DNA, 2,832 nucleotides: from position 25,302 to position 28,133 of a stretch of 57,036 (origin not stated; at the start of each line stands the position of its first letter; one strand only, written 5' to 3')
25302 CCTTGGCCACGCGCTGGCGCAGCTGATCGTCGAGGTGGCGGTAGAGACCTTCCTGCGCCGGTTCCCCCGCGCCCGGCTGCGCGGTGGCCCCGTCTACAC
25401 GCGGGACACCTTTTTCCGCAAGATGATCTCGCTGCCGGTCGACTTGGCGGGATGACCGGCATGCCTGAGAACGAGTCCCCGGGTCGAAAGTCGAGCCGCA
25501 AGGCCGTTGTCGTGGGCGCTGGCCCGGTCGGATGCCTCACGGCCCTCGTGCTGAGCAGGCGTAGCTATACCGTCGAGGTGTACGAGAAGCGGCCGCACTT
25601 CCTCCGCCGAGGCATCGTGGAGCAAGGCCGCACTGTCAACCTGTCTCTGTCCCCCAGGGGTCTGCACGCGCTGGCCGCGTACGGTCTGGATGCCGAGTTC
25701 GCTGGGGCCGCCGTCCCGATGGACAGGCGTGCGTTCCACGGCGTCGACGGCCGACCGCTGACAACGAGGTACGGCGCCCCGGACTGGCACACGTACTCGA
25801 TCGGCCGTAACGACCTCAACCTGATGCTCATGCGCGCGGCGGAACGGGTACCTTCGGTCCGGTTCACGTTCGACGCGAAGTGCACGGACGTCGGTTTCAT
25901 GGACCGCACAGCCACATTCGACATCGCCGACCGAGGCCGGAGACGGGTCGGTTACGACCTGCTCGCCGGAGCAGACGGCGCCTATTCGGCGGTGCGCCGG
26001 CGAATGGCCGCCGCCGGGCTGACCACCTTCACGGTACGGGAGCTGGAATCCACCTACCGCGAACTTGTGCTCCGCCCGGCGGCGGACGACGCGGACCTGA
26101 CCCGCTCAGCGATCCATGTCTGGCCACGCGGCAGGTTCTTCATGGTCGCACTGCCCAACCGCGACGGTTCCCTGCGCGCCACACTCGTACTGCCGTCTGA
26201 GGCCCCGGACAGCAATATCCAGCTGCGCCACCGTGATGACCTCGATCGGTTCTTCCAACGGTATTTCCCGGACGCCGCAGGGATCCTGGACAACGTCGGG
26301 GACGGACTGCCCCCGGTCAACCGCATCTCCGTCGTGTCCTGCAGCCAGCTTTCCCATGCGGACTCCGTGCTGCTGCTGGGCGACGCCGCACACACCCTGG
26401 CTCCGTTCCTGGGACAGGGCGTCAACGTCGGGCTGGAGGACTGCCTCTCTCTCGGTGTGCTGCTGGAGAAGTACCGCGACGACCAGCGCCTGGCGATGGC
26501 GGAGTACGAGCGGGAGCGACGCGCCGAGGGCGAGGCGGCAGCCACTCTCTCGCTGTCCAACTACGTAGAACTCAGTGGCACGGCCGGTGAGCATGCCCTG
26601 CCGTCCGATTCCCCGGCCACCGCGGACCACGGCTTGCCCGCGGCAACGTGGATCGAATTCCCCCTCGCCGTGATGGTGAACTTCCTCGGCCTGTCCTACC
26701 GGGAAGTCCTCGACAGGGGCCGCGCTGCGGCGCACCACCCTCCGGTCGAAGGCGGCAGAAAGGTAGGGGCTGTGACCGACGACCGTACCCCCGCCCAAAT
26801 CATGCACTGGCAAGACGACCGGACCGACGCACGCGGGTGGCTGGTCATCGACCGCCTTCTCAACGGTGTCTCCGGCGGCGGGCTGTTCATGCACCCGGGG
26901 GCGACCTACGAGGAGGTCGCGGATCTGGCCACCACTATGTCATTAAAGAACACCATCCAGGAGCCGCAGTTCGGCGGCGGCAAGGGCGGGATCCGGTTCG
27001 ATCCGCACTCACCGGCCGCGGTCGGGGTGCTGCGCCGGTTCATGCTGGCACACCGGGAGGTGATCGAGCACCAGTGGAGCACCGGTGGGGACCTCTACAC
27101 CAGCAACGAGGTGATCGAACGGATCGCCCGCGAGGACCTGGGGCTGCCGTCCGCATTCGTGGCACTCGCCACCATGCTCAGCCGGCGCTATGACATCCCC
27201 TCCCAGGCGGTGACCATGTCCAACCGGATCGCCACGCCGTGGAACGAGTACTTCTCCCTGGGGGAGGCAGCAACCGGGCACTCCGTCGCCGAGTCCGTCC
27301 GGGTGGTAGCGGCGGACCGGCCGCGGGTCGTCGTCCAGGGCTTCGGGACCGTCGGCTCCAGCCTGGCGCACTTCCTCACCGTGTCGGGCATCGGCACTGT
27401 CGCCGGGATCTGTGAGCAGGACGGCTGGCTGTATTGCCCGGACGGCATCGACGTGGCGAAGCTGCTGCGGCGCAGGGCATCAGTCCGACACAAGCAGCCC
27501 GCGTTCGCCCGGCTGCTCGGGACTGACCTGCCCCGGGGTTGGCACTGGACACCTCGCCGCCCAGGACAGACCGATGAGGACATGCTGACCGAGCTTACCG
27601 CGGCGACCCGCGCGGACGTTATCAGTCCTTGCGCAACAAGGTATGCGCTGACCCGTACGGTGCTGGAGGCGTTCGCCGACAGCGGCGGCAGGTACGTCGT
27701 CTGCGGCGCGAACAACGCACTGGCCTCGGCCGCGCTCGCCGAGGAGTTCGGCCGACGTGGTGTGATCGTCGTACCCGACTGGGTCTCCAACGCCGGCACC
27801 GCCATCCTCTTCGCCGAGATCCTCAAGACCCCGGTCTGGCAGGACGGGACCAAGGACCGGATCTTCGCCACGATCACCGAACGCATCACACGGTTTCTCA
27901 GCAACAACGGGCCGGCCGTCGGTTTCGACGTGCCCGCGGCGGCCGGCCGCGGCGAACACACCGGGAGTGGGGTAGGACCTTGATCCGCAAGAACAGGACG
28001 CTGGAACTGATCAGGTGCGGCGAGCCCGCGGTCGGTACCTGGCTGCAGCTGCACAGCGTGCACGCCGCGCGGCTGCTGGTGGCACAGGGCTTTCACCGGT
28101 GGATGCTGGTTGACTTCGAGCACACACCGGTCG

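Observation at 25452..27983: Single-polypeptide fusion of a KMO/VioC-like flavin monooxygenase with a Glu/Leu/Phe/Val-type amino-acid dehydrogenase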

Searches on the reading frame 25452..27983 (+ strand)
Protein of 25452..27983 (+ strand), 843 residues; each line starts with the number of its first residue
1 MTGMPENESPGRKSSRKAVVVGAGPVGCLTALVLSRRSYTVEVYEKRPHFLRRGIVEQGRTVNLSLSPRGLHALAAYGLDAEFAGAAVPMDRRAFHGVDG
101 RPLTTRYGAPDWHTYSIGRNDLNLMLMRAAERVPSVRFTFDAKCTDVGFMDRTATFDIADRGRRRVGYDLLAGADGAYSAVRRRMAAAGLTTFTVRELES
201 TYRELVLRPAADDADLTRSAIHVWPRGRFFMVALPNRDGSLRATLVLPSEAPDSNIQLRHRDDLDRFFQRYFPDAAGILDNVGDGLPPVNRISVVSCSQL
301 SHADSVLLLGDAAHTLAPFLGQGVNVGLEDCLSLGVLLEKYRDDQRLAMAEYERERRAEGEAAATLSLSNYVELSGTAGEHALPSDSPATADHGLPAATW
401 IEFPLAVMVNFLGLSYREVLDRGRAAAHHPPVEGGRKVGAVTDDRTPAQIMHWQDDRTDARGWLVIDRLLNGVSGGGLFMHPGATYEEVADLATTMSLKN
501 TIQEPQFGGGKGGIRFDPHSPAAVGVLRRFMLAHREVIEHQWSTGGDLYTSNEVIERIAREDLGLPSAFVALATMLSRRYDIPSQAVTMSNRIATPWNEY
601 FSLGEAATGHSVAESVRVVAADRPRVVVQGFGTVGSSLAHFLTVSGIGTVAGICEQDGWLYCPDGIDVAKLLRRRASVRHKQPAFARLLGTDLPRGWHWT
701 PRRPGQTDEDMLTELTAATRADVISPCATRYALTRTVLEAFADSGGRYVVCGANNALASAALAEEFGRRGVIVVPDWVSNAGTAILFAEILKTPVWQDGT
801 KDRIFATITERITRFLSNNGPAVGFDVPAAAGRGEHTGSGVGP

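Call 3: search_protein_families(library=pfam, proteins=[window:25452-27983:+], max_evalue=0.01)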
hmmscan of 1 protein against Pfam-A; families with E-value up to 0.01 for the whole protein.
window:25452-27983:+ (843 aa): 8 families
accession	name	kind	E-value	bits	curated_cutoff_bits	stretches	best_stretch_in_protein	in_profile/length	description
PF01494.25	FAD_binding_3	-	7.5e-23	81.7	22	1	18-364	4-346/349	FAD binding domain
PF00208.27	ELFV_dehydrog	-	2.5e-18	67.1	23.4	1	606-783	8-173/241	Glutamate/Leucine/Phenylalanine/Valine dehydrogenase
PF02812.23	ELFV_dehydrog_N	-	8.3e-12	45.4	25.3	1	460-560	21-125/129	Glu/Leu/Phe/Val dehydrogenase, dimerisation domain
PF13450.12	NAD_binding_8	-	3.5e-07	30.8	21.9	1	20-50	1-31/68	NAD(P)-binding Rossmann-like domain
PF01266.30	DAO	-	4e-06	27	27.9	1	18-49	2-33/353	FAD dependent oxidoreductase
PF07992.20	Pyr_redox_2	-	0.0022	17.9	26.1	1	15-53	142-179/291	Pyridine nucleotide-disulphide oxidoreductase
PF00070.33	Pyr_redox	-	0.0038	18.2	22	0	17-53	1-36/82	Pyridine nucleotide-disulphide oxidoreductase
PF00899.27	ThiF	-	0.0094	15.6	28.1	0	624-650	21-47/238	ThiF family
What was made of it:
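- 25452..26771 (+): KMO-type class A flavin monooxygenase domain (residues 1-440). FAD_binding_3 at 18-364 (call 3).
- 26772..27983 (+): ELFV-type amino-acid dehydrogenase domain (residues 441-843). ELFV_dehydrog_N at 460-560 and ELFV_dehydrog at 606-783 (call 3).
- On Class A flavoprotein monooxygenase (FAD_binding_3): 81.7 bits against a cut-off of 22 (call 3).
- On ELFV amino-acid dehydrogenase superfamily: 45.4 and 67.1 bits against cut-offs of 25.3 and 23.4 (call 3).
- Checked: Pfam, all above the curated cut-offs (call 3): FAD_binding_3 at residues 18-364 (E 7.5e-23), ELFV_dehydrog_N at 460-560 (E 8e-12), ELFV_dehydrog at 606-783 (E 2.5e-18).
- Both domains are complete and above Pfam cut-offs (call 3).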

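Call 4: search_protein_families(library=ncbifam, proteins=[window:25452-27983:+], max_evalue=0.01)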
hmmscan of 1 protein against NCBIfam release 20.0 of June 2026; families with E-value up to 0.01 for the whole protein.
window:25452-27983:+ (843 aa): 72 families (the best 25 are shown)
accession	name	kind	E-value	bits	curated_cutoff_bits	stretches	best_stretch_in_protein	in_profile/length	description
NF053548.1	violacein_VioC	equivalog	1.2e-43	149.8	760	1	16-376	2-371/429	NADP-dependent violacein biosynthesis oxygenase VioC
NF033623.1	urate_HpxO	equivalog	2.1e-24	86.2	500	1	17-358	1-330/381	FAD-dependent urate hydroxylase HpxO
NF005243.0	PRK06753.1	equivalog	8.5e-23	80.8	365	1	17-359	2-323/374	hypothetical protein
NF004829.0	PRK06183.1-3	subfamily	2.2e-21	76.2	390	2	15-187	8-183/520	bifunctional 3-(3-hydroxy-phenyl)propionate/3-hydroxycinnamic acid hydroxylase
NF006021.0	PRK08163.1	equivalog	1.3e-20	73.8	459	1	14-358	4-341/398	3-hydroxybenzoate 6-monooxygenase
TIGR02032.1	GG-red-SF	subfamily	6.4e-20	72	158.8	1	19-328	4-287/297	geranylgeranyl reductase family protein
NF005720.0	PRK07538.1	subfamily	2.2e-19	69.6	400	2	16-186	3-174/418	hypothetical protein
NF005313.0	PRK06847.1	subfamily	1.2e-18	67.2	372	2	15-186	4-170/375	hypothetical protein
TIGR01988.1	Ubi-OHases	subfamily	8.2e-18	64.4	224.65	1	19-362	3-341/387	ubiquinone biosynthesis hydroxylase, UbiH/UbiF/VisC/COQ6 family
TIGR01984.1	UbiH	equivalog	4.9e-17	61.8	392.2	1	19-362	3-336/382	2-octaprenyl-6-methoxyphenyl hydroxylase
NF004833.1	PRK06185.1-1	subfamily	2.8e-16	59.2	488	1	17-353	4-330/403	FAD-dependent oxidoreductase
NF005566.0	PRK07236.1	subfamily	4e-16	58.9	333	2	13-188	4-163/386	hypothetical protein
NF040817.1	GdhA_Arch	equivalog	3.3e-15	56.2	750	1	463-784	57-348/419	glutamate dehydrogenase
NF041398.1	GluDhGdhB_Halo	equivalog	3.5e-15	55.8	620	2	622-787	206-344/410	glutamate dehydrogenase GdhB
NF004780.0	PRK06126.1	subfamily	5e-15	54.8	445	1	15-367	8-369/552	hypothetical protein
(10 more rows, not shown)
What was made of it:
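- On Violacein oxygenase VioC: 149.8 bits against a cut-off of 760 (call 4).
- On Glutamate dehydrogenase: The best GDH models score 56 bits against cut-offs of 620-750 (call 4).
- Tried and rejected: VioC/VioD membership was rejected on score (call 4).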

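Call 9: search_solved_structures(query=window:25452-27983:+, max_evalue=0.001, show_alignments=0)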
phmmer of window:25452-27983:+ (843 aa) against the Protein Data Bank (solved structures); distinct sequences matched with E-value up to 0.001: 111 (the best 60 are shown).
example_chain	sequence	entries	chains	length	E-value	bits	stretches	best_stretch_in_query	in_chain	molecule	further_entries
5x68_A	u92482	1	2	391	5e-64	219.8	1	15-378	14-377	Kynurenine 3-monooxygenase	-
6lkd_A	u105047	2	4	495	3.6e-61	210.3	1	15-420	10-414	Kynurenine 3-monooxygenase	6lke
5x6p_A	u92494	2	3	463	3.6e-52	180.6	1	14-423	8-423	Kynurenine 3-monooxygenase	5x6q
5fn0_A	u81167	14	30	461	4e-52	180.4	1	14-423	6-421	KYNURENINE 3-MONOOXYGENASE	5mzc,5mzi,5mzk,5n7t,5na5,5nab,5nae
6fox_A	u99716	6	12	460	4.2e-52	180.3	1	14-423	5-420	Kynurenine 3-monooxygenase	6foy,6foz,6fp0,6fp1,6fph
5y66_A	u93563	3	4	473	6.3e-52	179.8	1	14-423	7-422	Kynurenine 3-monooxygenase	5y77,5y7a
4j33_A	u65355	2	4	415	6.8e-40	140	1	15-376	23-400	Kynurenine 3-monooxygenase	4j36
4j2w_A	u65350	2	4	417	6.9e-40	140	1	15-376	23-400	Kynurenine 3-monooxygenase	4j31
5x6r_A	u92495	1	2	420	7.1e-40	139.9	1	15-376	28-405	Kynurenine 3-monooxygenase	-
4j34_A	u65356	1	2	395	9.6e-40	139.5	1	15-376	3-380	Kynurenine 3-monooxygenase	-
1b3b_A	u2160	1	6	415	1.2e-15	59.8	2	462-522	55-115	PROTEIN (GLUTAMATE DEHYDROGENASE)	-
2tmg_A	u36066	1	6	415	2.1e-15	59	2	462-522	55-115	PROTEIN (GLUTAMATE DEHYDROGENASE)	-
1b26_A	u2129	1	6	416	2.4e-15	58.8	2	462-522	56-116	GLUTAMATE DEHYDROGENASE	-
3k92_A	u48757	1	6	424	2.2e-14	55.6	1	472-678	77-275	NAD-specific glutamate dehydrogenase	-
3k8z_A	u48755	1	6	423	4.4e-14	54.6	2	619-678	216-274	NAD-specific glutamate dehydrogenase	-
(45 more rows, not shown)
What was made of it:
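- On Kynurenine 3-monooxygenase (EC 1.14.13.9): PDB E 5e-64 (call 9).
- KMOs are the closest solved structures, E 5e-64 (call 9).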

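Call 10: find_homologous_proteins(query=window:25452-27983:+, max_evalue=0.001)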
Query window:25452-27983:+ (843 aa): 42 proteins with E <= 0.001 among 8000 candidates.
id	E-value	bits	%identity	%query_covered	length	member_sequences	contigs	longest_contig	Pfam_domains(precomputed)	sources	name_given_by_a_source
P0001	0.0e+0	1726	91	100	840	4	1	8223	PF01266.31,PF02812.24,PF13450.13,PF00208.28,PF01494.26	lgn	-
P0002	8.8e-68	247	37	49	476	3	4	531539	PF01494.26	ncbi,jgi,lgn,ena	-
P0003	5.1e-57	212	33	44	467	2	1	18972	PF01266.31,PF13450.13,PF00070.34,PF01494.26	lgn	-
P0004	1.2e-56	210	34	43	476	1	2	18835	PF01266.31,PF13450.13,PF00890.31,PF07992.21,PF00070.34,PF01494.26,PF02737.25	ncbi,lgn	-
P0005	2.3e-54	203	34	44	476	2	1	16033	PF01266.31,PF13450.13,PF01494.26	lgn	-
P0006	1.6e-53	200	34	43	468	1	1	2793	PF01266.31,PF13450.13,PF07992.21,PF00070.34,PF01494.26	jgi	jgi:kynurenine 3-monooxygenase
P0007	1.9e-53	200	34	49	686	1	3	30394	PF04199.20,PF01494.26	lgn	-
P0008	1.1e-48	184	36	42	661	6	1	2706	PF00027.36,PF01494.26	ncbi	-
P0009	1.9e-47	180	33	48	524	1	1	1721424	PF01266.31,PF07992.21,PF01494.26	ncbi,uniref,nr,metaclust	ncbi:FAD/NAD(P)-binding domain-containing protein [Punctularia strigosozonata HHB-11173 SS5]|uniref:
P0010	1.3e-46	177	35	48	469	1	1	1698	PF01266.31,PF01494.26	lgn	-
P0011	6.1e-46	175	34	43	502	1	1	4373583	PF01266.31,PF01494.26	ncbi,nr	ncbi:FAD/NAD-binding domain-containing protein [Desarmillaria ectypa]|nr:FAD/NAD-binding domain-cont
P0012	6.7e-46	175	32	43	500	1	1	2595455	PF01266.31,PF07992.21,PF01494.26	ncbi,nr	ncbi:hypothetical protein BJ165DRAFT_1444407 [Panaeolus papilionaceus]|nr:hypothetical protein BJ165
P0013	9.1e-46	174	33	43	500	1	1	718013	PF01266.31,PF13450.13,PF01494.26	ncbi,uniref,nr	ncbi:hypothetical protein HYPSUDRAFT_131024 [Hypholoma sublateritium FD-334 SS-4]|uniref:Kynurenine 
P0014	1.1e-45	174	34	43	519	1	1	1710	PF01266.31,PF13450.13,PF01494.26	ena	-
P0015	2.2e-45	173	33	43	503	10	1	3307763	PF01266.31,PF01494.26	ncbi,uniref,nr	ncbi:hypothetical protein M413DRAFT_21477 [Hebeloma cylindrosporum]|uniref:Kynurenine 3-monooxygenas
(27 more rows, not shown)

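Call 11: find_related_loci(query=window:25452-27983:+, collection=genome_contigs, flank=10000)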
Query window:25452-27983:+ (843 aa) in genome_contigs; peptide patterns used: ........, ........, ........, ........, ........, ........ (x = any residue, [..] = any of these).
47 stretches matched a pattern; 1 encode a relative of the query (tblastn E <= 1e-3); 1 distinct loci.
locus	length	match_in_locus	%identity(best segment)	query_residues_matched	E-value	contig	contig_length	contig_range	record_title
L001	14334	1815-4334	91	1-840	0e+0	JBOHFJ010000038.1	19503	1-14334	MAG: Pseudonocardiaceae bacterium isolate SE1533_metabat2.bin.3_sub NODE_324_length_19503_cov_1.545830, whole genome sho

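Call 12: find_encoding_contigs(protein=P0001, flank=10000, max_places=6)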
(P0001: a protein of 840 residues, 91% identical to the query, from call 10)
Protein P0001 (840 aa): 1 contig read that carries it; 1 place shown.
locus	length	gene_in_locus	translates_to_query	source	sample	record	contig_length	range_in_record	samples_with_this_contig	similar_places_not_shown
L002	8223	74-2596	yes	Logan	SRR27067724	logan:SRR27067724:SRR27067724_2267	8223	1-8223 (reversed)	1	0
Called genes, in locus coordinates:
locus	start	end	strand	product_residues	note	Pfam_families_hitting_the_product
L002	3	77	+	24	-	?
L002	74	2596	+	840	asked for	PF01266:DAO (faint), PF01494:FAD_binding_3, PF13450:NAD_binding_8 (weak), PF02812:ELFV_dehydrog_N, PF00208:ELFV_dehydrog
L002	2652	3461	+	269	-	PF03328:HpcH_HpaI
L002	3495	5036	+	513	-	PF01266:DAO, PF04820:Trp_halogenase, PF07992:Pyr_redox_2 (faint)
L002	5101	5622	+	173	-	PF01613:Flavin_Reduct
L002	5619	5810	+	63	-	PF13459:Fer4_15, PF13370:Fer4_13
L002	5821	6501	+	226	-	-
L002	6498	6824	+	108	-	PF00067:p450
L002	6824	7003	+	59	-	PF00067:p450 (weak)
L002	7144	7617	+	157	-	-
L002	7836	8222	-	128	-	?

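Call 70: search_protein_families(library=pfam, proteins=[L001:9464-10006:-, L001:10390-11505:-, L001:12064-12429:+, L001:12466-13524:+, L001:13565-14290:-], max_evalue=0.001)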
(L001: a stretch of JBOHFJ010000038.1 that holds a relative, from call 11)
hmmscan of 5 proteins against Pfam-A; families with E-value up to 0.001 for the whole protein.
L001:9464-10006:- (180 aa): 0 families

L001:10390-11505:- (371 aa): 0 families

L001:12064-12429:+ (121 aa): 0 families

L001:12466-13524:+ (352 aa): 2 families
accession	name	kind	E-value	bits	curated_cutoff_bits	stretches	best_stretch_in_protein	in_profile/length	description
PF16158.11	N_BRCA1_IG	-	4.4e-18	66.2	28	1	238-341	1-108/108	Ig-like domain from next to BRCA1 gene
PF13560.12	HTH_31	-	5.6e-06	27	27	1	85-143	4-62/64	Helix-turn-helix domain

L001:13565-14290:- (241 aa): 2 families
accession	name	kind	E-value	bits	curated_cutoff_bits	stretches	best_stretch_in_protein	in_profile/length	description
PF00589.27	Phage_integrase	-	2.6e-30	105.9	27.1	1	63-223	5-168/172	Phage integrase family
PF16795.10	Phage_integr_3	-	8.6e-05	22.9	27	1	59-144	2-92/161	Archaeal phage integrase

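Call 90: predict_structure(alignment_id=A4)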
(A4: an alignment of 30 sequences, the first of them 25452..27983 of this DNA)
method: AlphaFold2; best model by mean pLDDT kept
length: 843 residues; sequences in the alignment: 30
mean_pLDDT: 77.6   pTM: 0.53
mean pLDDT of the five models: 77.6, 74.4, 71.1, 69.8, 67.2
residues with pLDDT >= 90: 304; 70-90: 308; 50-70: 109; < 50: 122
segments of 3 or more residues with pLDDT < 50: 1-12, 57-59, 254-256, 377-412, 425-445, 469-474, 505-514, 548-552, 821-843
pLDDT, mean of each block of 10 residues (from residue 1): 38 80 96 97 91 56 80 93 92 83 75 84 93 96 96 96 96 92 95 82 87 85 85 90 83 53 85 87 66 83 95 73 88 96 94 89 77 58 28 28 43 62 46 29 54 85 68 52 66 61 47 56 83 83 52 68 77 73 76 90 92 94 92 94 96 95 96 82 80 93 93 95 86 89 95 73 84 79 82 87 93 77 44 34 37
secondary structure, 60 per line:
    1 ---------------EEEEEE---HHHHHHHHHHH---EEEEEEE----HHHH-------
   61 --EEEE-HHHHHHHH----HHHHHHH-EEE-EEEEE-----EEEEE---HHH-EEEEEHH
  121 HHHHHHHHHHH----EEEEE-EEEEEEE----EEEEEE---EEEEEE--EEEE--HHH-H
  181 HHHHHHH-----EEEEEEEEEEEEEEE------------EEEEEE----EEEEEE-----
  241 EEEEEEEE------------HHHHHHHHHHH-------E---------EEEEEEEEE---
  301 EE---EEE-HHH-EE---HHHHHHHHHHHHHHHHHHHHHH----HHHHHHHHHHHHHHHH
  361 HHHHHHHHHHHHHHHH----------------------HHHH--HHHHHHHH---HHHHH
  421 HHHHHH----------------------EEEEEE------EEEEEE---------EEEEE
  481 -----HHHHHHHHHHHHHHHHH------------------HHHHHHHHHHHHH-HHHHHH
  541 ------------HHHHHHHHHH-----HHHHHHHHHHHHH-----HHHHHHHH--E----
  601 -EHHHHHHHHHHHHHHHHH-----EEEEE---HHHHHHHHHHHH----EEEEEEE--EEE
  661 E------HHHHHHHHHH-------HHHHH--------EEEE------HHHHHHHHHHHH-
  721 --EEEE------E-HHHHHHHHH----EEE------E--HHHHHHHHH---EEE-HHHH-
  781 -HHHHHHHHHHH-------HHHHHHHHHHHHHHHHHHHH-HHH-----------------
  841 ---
elements in order (helices of 4 or more, strands of 3 or more residues): E16-21 H25-35 E39-45 H50-53 E63-66 H68-75 H80-86 E88-90 E92-96 E102-106 E114-118 H119-131 E136-140 E142-148 E153-158 E162-167 E170-173 H180-187 E193-207 E220-225 E230-235 E241-248 H261-271 E289-297 E306-308 H319-340 H345-376 H399-402 H405-412 H416-426 E449-454 E461-466 E476-480 H486-502 H521-533 H535-540 H553-562 H568-580 H586-593 H603-619 E625-629 H633-644 E649-655 E658-661 H668-677 H685-689 E698-701 H708-719 E723-726 H735-743 E748-750 H760-768 E772-774 H776-779 H782-792 H800-819
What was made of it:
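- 26722..26774 (+): Fusion junction: native FMO tail, the deletion point at 26749/26750, and the ancestral ELFV start GTG at 26772-26774. The AF2 model has pLDDT below 50 for residues 425-445 (call 90).
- AlphaFold gives no confident inter-domain arrangement, pTM 0.53 (call 90).
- Tried and rejected: Inter-domain geometry from AlphaFold is not interpretable, pTM 0.53 (call 90).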
